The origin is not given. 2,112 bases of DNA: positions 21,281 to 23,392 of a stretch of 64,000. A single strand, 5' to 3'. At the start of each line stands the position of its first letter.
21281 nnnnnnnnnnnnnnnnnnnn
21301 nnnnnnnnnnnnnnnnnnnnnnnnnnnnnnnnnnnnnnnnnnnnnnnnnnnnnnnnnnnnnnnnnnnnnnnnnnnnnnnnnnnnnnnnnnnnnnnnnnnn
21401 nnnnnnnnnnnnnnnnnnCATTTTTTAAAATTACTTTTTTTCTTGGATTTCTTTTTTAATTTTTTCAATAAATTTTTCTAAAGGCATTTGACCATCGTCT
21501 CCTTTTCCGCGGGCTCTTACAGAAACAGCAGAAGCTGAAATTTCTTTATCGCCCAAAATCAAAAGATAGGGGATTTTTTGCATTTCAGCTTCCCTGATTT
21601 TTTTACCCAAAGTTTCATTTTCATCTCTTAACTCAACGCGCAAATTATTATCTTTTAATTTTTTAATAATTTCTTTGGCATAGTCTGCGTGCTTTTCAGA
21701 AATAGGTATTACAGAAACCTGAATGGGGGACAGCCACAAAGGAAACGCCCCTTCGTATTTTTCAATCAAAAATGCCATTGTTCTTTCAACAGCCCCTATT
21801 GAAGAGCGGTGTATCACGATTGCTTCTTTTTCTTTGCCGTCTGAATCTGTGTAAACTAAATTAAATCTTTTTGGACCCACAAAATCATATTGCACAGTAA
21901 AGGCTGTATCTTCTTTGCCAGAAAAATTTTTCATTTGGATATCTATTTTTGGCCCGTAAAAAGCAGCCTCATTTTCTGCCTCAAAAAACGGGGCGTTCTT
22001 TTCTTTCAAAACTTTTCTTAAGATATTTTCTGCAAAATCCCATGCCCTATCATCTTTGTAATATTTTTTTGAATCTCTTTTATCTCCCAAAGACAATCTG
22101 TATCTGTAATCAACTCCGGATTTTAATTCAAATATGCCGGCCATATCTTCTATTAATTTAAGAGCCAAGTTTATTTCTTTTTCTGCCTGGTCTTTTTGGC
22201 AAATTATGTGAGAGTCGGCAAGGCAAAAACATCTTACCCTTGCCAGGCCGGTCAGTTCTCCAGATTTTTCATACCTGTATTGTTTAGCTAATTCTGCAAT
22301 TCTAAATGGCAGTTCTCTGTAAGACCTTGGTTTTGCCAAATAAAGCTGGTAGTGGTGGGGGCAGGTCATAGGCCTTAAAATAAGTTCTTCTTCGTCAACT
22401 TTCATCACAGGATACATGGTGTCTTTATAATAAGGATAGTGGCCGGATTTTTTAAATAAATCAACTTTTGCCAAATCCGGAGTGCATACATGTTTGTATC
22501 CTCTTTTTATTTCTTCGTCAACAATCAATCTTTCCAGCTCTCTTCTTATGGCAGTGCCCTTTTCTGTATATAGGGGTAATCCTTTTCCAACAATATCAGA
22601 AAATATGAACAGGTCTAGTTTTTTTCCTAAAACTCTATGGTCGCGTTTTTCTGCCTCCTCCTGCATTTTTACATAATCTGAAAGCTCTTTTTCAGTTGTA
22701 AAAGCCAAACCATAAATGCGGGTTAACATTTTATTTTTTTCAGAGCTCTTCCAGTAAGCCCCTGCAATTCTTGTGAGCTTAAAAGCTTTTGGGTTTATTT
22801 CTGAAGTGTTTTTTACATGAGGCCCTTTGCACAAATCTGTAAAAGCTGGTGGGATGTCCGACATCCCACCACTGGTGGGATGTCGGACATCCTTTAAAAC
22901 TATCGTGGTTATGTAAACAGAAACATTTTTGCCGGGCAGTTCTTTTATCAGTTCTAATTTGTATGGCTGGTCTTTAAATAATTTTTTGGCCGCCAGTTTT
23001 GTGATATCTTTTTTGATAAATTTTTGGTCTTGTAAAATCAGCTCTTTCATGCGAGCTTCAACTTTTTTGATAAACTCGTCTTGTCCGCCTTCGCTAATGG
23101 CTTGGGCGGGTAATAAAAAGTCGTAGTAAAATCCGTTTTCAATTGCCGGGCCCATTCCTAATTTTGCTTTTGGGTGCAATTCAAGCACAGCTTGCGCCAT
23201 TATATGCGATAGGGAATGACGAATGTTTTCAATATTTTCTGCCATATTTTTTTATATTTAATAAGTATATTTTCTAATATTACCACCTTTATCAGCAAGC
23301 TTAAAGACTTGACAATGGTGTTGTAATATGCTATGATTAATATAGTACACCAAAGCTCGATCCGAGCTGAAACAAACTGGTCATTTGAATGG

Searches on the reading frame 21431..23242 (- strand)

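Call 54: search_protein_families(library=pfam, proteins=[window:21431-23242:-], max_evalue=0.00001)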
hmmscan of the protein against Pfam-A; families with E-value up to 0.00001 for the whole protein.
window:21431-23242:- (603 aa): 3 families
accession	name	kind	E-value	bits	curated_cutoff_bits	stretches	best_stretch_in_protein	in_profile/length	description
PF00587.30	tRNA-synt_2b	-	5.1e-31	108.6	29.3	1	282-496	6-179/179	tRNA synthetase class II core domain (G, H, P, S and T)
PF03129.25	HGTP_anticodon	-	7.3e-26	90.6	21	1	508-597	1-93/94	Anticodon binding domain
PF07973.19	tRNA_SAD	-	2.1e-13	50.4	24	1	132-177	8-44/44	Threonyl and Alanyl tRNA synthetase second additional domain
